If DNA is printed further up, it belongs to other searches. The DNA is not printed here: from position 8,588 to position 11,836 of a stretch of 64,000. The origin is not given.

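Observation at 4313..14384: Family of three large 'MSE...' proteins of unknown function inserted into the eno / pta-ackA / sigK backbone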

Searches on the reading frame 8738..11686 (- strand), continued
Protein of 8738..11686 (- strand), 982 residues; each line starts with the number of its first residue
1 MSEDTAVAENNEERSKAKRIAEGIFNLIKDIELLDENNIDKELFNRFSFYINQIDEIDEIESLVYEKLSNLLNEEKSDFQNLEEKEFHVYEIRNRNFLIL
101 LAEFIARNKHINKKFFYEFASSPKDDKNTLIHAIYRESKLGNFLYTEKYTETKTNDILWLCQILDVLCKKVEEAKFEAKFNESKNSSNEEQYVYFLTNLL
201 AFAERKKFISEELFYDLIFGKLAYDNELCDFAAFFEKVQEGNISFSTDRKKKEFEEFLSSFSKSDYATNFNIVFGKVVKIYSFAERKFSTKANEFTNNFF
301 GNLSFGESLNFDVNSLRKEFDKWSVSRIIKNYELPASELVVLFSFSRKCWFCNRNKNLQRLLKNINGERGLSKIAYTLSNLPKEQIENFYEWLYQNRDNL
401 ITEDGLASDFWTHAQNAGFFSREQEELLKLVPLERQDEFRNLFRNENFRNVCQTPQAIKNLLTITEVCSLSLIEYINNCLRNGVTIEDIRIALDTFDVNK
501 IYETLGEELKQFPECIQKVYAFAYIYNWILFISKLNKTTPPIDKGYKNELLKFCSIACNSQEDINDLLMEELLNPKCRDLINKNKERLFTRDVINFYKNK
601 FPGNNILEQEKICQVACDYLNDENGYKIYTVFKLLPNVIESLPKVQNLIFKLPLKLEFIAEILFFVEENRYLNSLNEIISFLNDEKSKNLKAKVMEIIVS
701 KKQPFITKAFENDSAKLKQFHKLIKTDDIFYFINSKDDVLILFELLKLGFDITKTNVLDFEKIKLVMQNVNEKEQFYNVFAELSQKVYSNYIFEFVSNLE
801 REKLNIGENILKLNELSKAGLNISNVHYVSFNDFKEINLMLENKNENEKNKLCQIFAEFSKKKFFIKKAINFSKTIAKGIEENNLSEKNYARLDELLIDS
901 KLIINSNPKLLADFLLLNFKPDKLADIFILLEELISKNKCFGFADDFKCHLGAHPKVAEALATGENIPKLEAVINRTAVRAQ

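Call 40: find_encoding_contigs(protein=P0026, flank=10000, max_places=3)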
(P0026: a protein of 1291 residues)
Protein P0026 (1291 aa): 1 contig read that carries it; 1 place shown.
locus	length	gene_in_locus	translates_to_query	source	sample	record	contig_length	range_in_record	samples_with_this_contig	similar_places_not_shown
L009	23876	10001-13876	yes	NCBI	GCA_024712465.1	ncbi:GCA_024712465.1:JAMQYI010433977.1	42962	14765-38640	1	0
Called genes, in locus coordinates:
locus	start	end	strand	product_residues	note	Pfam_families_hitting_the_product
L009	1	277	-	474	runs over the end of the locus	PF00587:tRNA-synt_2b, PF03129:HGTP_anticodon, PF09180:ProRS-C_1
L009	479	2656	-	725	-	-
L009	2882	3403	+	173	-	PF10502:Peptidase_S26, PF00717:Peptidase_S24 (weak)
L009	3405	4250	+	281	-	PF02588:YitT_membrane, PF19700:DUF6198 (weak), PF10035:DUF2179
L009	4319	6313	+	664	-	PF02378:PTS_EIIC, PF00367:PTS_EIIB, PF00358:PTS_EIIA_1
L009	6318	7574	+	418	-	PF21760:SecD_1st, PF22599:SecDF_P1_head, PF00873:ACR_tran (weak), PF02355:SecD_SecF_C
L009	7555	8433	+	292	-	PF02355:SecD_SecF_C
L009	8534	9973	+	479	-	PF00005:ABC_tran, PF01637:ATPase_2 (faint), PF02463:SMC_N (faint), PF09818:ABC_ATPase (faint), PF13476:AAA_23 (faint), PF13555:AAA_29 (faint), PF13304:AAA_21 (faint), PF00005:ABC_tran, +1 more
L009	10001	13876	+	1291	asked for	-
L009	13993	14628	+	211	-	PF04542:Sigma70_r2, PF04545:Sigma70_r4, PF01381:HTH_3 (weak)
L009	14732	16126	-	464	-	PF12229:PG_binding_4, PF04294:VanW, PF07501:G5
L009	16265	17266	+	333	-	PF00005:ABC_tran, PF13304:AAA_21 (weak)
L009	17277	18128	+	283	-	PF12698:ABC2_membrane_3, PF12730:ABC2_membrane_4 (weak)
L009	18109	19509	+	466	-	PF23357:DUF7088, PF09822:ABC_transp_aux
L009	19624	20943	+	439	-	PF17820:PDZ_6, PF19238:Radical_SAM_2, PF04459:DUF512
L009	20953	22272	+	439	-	PF00009:GTP_EFTU, PF01926:MMR_HSR1, PF02421:FeoB_N, PF00009:GTP_EFTU, PF01926:MMR_HSR1, PF02421:FeoB_N, PF04548:AIG1 (weak), PF14714:KH_dom-like, +5 more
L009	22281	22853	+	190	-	PF02660:G3P_acyltransf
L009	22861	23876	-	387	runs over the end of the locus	PF00768:Peptidase_S11, PF13354:Beta-lactamase2, PF07943:PBP5_C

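Call 41: predict_structure(alignment_id=A1)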
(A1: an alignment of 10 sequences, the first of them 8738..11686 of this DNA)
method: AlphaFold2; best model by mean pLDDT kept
length: 982 residues; sequences in the alignment: 10
mean_pLDDT: 63.6   pTM: 0.49
mean pLDDT of the five models: 63.6, 62.2, 51.5, 51.1, 48.9
residues with pLDDT >= 90: 26; 70-90: 423; 50-70: 260; < 50: 273
segments of 3 or more residues with pLDDT < 50: 1-25, 27-157, 181-187, 206-209, 770-838, 840-844, 846-853, 855-857, 883-888, 978-982
pLDDT, mean of each block of 10 residues (from residue 1): 26 39 45 37 41 36 40 37 41 43 40 37 32 30 28 46 63 61 49 63 52 56 64 68 50 56 58 75 78 71 64 77 74 77 71 67 77 85 81 84 85 88 86 88 88 90 88 88 88 89 73 79 86 77 72 77 68 66 74 78 61 76 62 64 59 78 76 72 78 82 85 83 77 80 74 63 62 45 38 33 29 33 33 43 48 47 54 58 49 62 65 67 78 73 79 84 79 57 33
secondary structure, 60 per line:
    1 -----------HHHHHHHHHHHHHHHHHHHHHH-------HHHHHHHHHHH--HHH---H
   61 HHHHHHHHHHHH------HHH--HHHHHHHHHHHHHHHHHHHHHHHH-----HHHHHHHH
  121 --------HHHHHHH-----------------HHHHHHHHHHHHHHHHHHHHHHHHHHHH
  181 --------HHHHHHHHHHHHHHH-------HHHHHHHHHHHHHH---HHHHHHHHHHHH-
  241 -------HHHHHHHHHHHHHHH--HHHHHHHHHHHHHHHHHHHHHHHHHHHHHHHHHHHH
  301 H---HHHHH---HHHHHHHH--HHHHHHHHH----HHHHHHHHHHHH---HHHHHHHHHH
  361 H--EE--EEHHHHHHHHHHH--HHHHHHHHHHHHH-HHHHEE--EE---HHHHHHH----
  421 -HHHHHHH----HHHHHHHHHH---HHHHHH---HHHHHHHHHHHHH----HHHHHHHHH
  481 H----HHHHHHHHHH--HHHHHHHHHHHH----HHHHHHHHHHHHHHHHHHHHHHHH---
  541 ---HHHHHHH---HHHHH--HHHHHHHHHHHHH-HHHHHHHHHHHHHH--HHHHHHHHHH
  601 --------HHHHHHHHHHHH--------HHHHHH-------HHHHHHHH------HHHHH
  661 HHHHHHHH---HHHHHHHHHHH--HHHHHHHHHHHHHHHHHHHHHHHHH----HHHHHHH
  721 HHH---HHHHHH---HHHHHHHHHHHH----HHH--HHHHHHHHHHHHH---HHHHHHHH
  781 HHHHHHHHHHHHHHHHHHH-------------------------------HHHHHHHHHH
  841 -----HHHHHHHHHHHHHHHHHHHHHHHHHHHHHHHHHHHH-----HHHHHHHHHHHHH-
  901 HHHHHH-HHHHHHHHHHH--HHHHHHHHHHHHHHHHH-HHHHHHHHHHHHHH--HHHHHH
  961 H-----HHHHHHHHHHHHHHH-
elements in order (helices of 4 or more, strands of 3 or more residues): H12-33 H41-51 H60-72 H84-107 H113-120 H129-135 H153-180 H189-203 H211-224 H228-239 H248-262 H265-301 H305-309 H313-320 H323-331 H336-347 H351-361 H370-380 H383-395 H397-400 H410-416 H422-428 H433-442 H446-451 H455-467 H472-481 H486-495 H498-509 H514-537 H544-550 H554-558 H561-573 H575-588 H591-600 H609-620 H629-634 H642-649 H656-668 H672-682 H685-709 H714-723 H727-732 H736-747 H757-769 H773-799 H831-840 H846-881 H887-899 H901-906 H908-918 H921-937 H939-952 H955-961 H967-981
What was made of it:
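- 8738..11686 (-): P2, 982 aa, all-alpha protein. AF2 mean pLDDT 63.6, with the core aa 270-770 at 70-90, all helices (call 41).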

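Call 44: search_protein_families(library=ncbifam, proteins=[L008:13985-14620:+, L009:13993-14628:+, L008:17688-18392:+], max_evalue=0.00001)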
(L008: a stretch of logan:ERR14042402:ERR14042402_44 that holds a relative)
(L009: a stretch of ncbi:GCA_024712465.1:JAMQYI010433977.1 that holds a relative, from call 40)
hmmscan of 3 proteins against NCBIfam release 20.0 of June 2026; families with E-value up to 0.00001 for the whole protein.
L008:13985-14620:+ (211 aa): 55 families (the best 25 are shown)
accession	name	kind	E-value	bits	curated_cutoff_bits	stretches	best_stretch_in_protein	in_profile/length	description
NF004471.0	PRK05803.1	subfamily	9.2e-94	313.1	252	1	2-210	20-229/235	RNA polymerase sporulation sigma factor SigK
TIGR02846.1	spore_sigmaK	equivalog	1.7e-90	302.5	298.65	1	2-209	17-226/227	RNA polymerase sporulation sigma factor SigK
NF006158.0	PRK08301.1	equivalog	1.2e-67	227.9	339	1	6-209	33-237/241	RNA polymerase sporulation sigma factor SigE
TIGR02835.1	spore_sigmaE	equivalog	2.3e-64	217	348.6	1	6-209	26-230/234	RNA polymerase sporulation sigma factor SigE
NF006071.0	PRK08215.1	equivalog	7.9e-30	104.3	372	2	14-104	19-111/258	RNA polymerase sporulation sigma factor SigG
NF004052.0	PRK05572.1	subfamily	1.7e-29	103.1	311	2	13-101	13-103/252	SigF/SigG family RNA polymerase sporulation sigma factor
TIGR02937.1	sigma70-ECF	superfamily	4e-29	101.3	42.9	1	33-209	2-165/165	sigma-70 family RNA polymerase sigma factor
TIGR02980.1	SigBFG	subfamily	5.1e-29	101.6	234.35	2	31-102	2-75/227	SigB/SigF/SigG family RNA polymerase sigma factor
TIGR02997.1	Sig70-cyanoRpoD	subfamily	2.3e-28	99.3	384.5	2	104-205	200-297/298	RNA polymerase sigma factor, RpoD/SigA family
TIGR02885.1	spore_sigF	equivalog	2.8e-28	99.3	321.45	2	26-102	5-83/231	RNA polymerase sporulation sigma factor SigF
TIGR02850.1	spore_sigG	equivalog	1.4e-27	96.8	457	2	14-103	16-107/254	RNA polymerase sporulation sigma factor SigG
TIGR02394.1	rpoS_proteo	equivalog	2.3e-27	96.2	378.7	2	12-95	26-111/285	RNA polymerase sigma factor RpoS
TIGR02393.1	RpoD_Cterm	equivalog_domain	1.2e-26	93.8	354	2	106-208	128-227/238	RNA polymerase sigma factor RpoD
NF005143.0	PRK06596.1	subfamily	1.8e-24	86.7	241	2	9-99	25-117/285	RNA polymerase factor sigma-32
TIGR02392.1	rpoH_proteo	equivalog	2.1e-24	86.6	323.1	2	8-99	10-104/270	RNA polymerase sigma factor RpoH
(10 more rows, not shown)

L009:13993-14628:+ (211 aa): 55 families (the best 25 are shown)
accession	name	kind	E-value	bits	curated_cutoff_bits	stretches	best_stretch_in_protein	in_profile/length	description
NF004471.0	PRK05803.1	subfamily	4.1e-92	307.7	252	1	2-210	20-229/235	RNA polymerase sporulation sigma factor SigK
TIGR02846.1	spore_sigmaK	equivalog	1.3e-88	296.3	298.65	1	2-209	17-226/227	RNA polymerase sporulation sigma factor SigK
NF006158.0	PRK08301.1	equivalog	1e-65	221.6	339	1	8-209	35-237/241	RNA polymerase sporulation sigma factor SigE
TIGR02835.1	spore_sigmaE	equivalog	1.7e-62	210.9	348.6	1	8-209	28-230/234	RNA polymerase sporulation sigma factor SigE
TIGR02937.1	sigma70-ECF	superfamily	2e-30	105.6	42.9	1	35-209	4-165/165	sigma-70 family RNA polymerase sigma factor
NF006071.0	PRK08215.1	equivalog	1.3e-28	100.3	372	2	14-102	19-109/258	RNA polymerase sporulation sigma factor SigG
TIGR02980.1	SigBFG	subfamily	1.7e-28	99.9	234.35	2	32-103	3-76/227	SigB/SigF/SigG family RNA polymerase sigma factor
TIGR02997.1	Sig70-cyanoRpoD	subfamily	1.9e-28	99.6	384.5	2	106-205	202-297/298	RNA polymerase sigma factor, RpoD/SigA family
TIGR02885.1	spore_sigF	equivalog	7.9e-28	97.8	321.45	2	27-102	6-83/231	RNA polymerase sporulation sigma factor SigF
NF004052.0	PRK05572.1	subfamily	8e-28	97.6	311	2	15-101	15-103/252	SigF/SigG family RNA polymerase sporulation sigma factor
TIGR02394.1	rpoS_proteo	equivalog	2.6e-27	96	378.7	2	4-96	18-112/285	RNA polymerase sigma factor RpoS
TIGR02850.1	spore_sigG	equivalog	1.6e-26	93.3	457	2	14-103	16-107/254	RNA polymerase sporulation sigma factor SigG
TIGR02393.1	RpoD_Cterm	equivalog_domain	2e-25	89.8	354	2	33-93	1-63/238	RNA polymerase sigma factor RpoD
NF004207.0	PRK05657.1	equivalog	2.7e-25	89.4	394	2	4-95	61-154/329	RNA polymerase sigma factor RpoS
NF006666.0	PRK09210.1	equivalog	4.1e-24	85.6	572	2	14-95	114-197/370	RNA polymerase sigma factor RpoD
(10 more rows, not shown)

L008:17688-18392:+ (234 aa): 51 families (the best 25 are shown)
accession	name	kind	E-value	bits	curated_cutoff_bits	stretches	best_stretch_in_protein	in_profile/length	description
NF006158.0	PRK08301.1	equivalog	1.6e-116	387.9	339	1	7-233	16-240/241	RNA polymerase sporulation sigma factor SigE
TIGR02835.1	spore_sigmaE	equivalog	5.7e-112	372.8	348.6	1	7-233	9-233/234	RNA polymerase sporulation sigma factor SigE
NF004471.0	PRK05803.1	subfamily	1.8e-81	272.8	252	1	18-231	19-229/235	RNA polymerase sporulation sigma factor SigK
TIGR02846.1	spore_sigmaK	equivalog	2e-78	263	298.65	1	20-229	18-225/227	RNA polymerase sporulation sigma factor SigK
NF006071.0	PRK08215.1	equivalog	4.4e-35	121.5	372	2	32-130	19-117/258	RNA polymerase sporulation sigma factor SigG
NF004052.0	PRK05572.1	subfamily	9.6e-35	120.3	311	2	34-132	16-114/252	SigF/SigG family RNA polymerase sporulation sigma factor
TIGR02980.1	SigBFG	subfamily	8.6e-34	117.2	234.35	2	50-125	3-79/227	SigB/SigF/SigG family RNA polymerase sigma factor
TIGR02885.1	spore_sigF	equivalog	1.5e-33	116.6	321.45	2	41-131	2-92/231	RNA polymerase sporulation sigma factor SigF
TIGR02850.1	spore_sigG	equivalog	2.4e-33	115.7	457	2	32-130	16-114/254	RNA polymerase sporulation sigma factor SigG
TIGR02937.1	sigma70-ECF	superfamily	9.3e-33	113.2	42.9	1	52-229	3-164/165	sigma-70 family RNA polymerase sigma factor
TIGR02997.1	Sig70-cyanoRpoD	subfamily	1.4e-28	100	384.5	2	41-135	65-160/298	RNA polymerase sigma factor, RpoD/SigA family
TIGR02394.1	rpoS_proteo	equivalog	4.3e-27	95.4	378.7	2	32-115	28-111/285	RNA polymerase sigma factor RpoS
TIGR02393.1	RpoD_Cterm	equivalog_domain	1.2e-26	93.8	354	2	51-114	1-64/238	RNA polymerase sigma factor RpoD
NF005143.0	PRK06596.1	subfamily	3.1e-25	89.2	241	2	32-125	29-123/285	RNA polymerase factor sigma-32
NF005920.0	PRK07921.1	subfamily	1.7e-24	86.4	464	2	36-115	76-155/328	RNA polymerase sigma factor SigB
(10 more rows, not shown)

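Call 45: fold_search(model_id=the predicted structure, library=pdb)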
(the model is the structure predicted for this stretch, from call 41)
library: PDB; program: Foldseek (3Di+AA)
matches with E <= 10: 45; with E <= 0.001: 0
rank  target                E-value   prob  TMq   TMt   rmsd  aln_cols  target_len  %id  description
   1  1tr2_A                4.7e-02  0.33  0.10  0.10  40.6      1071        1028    9  Crystal structure of human full-length vinculin (residues 1-1066) (released 2005-11-15)
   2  7dxb_A                4.2e-01  0.11  0.09  0.11  41.3       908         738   11  Structure of TRPC3 at 2.7 angstrom in high calcium state (released 2022-02-02)
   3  9sob_B                1.0e+00  0.06  0.10  0.07  31.9      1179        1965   10  Structural Model of the Nuclear Pore Complex in Arabidopsis thaliana (released 2025-11-05)
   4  8x4b_A                1.2e+00  0.05  0.08  0.04  41.7      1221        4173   11  Cryo-EM structure of Ryanodine receptor 1 (TM helix S0,100 nM Ca2+, open state) (released 2025-03-05)
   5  5w0v_A                1.2e+00  0.08  0.10  0.10  35.7      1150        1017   11  Crystal structure of full-length Kluyveromyces lactis Kap123 with histone H4 1-34 (released 2017-11-01)
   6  9olm_A                1.3e+00  0.05  0.08  0.09  43.7       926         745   12  Structure of human TRPC3 cerebellar splice variant (isoform c) (released 2026-03-25)
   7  9kdb_A                1.9e+00  0.06  0.09  0.11  40.9       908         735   12  Structure of hTRPC3 in complex with Nb1-25 at 2.67 angstrom (released 2025-10-08)
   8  5hdt_A                1.9e+00  0.06  0.11  0.10  35.7      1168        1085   10  Human cohesin regulator Pds5B bound to a Wapl peptide (released 2016-03-09)
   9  9exz_A                2.5e+00  0.04  0.07  0.10  33.3       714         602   11  Efficient and scalable protein design using a relaxed sequence space (released 2024-10-16)
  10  8ew4                  2.9e+00  0.04  0.07  0.10  28.0       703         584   12  Human Serum Albumin with Cobalt (II) and Myristic Acid - crystal 1 (released 2022-11-09)
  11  7wb4_e                3.1e+00  0.03  0.08  0.07  27.9      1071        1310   10  Cryo-EM structure of the NR subunit from X. laevis NPC (released 2022-03-02)
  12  9exz_B                3.3e+00  0.06  0.11  0.15  25.6       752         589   10  Efficient and scalable protein design using a relaxed sequence space (released 2024-10-16)
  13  8vdq                  3.7e+00  0.03  0.09  0.06  33.0      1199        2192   11  Cryogenic electron microscopy model of full-length talin (released 2024-10-02)
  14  7vf5_A                3.8e+00  0.09  0.17  0.15  29.1      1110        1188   10  Human m6A-METTL associated complex (WTAP, VIRMA, and HAKAI) (released 2022-09-14)
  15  8sxb                  3.8e+00  0.01  0.06  0.05  46.4      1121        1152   10  Bovine multidrug resistance protein 4 (MRP4) bound to prostaglandin E2 in MSP lipid nanodisc (released 2024-01-17)
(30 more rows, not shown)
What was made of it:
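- The architecture is helical-repeat-like, suited to protein binding (calls 41, 45).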

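Call 52: find_related_loci(query=A1, collection=metagenome_contigs, flank=6000)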
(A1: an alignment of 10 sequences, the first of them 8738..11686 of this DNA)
Query A1 (982 aa) in metagenome_contigs; peptide patterns used: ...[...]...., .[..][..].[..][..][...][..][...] (x = any residue, [..] = any of these).
600 stretches matched a pattern, but none encodes a relative of the query by tblastn (E <= 1e-3).

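Call 53: find_related_loci(query=A1, collection=viral_contigs, flank=5000)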
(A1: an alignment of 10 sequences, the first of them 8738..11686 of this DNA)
Query A1 (982 aa) in viral_contigs; peptide patterns used: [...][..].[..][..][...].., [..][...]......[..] (x = any residue, [..] = any of these).
599 stretches matched a pattern, but none encodes a relative of the query by tblastn (E <= 1e-3).
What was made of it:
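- Tried and rejected: Both were negative (calls 52, 53).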

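Call 60: search_solved_structures(query=A1, max_evalue=1)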
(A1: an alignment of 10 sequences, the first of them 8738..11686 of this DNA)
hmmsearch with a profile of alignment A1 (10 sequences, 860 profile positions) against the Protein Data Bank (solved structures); distinct sequences matched with E-value up to 1: 0.
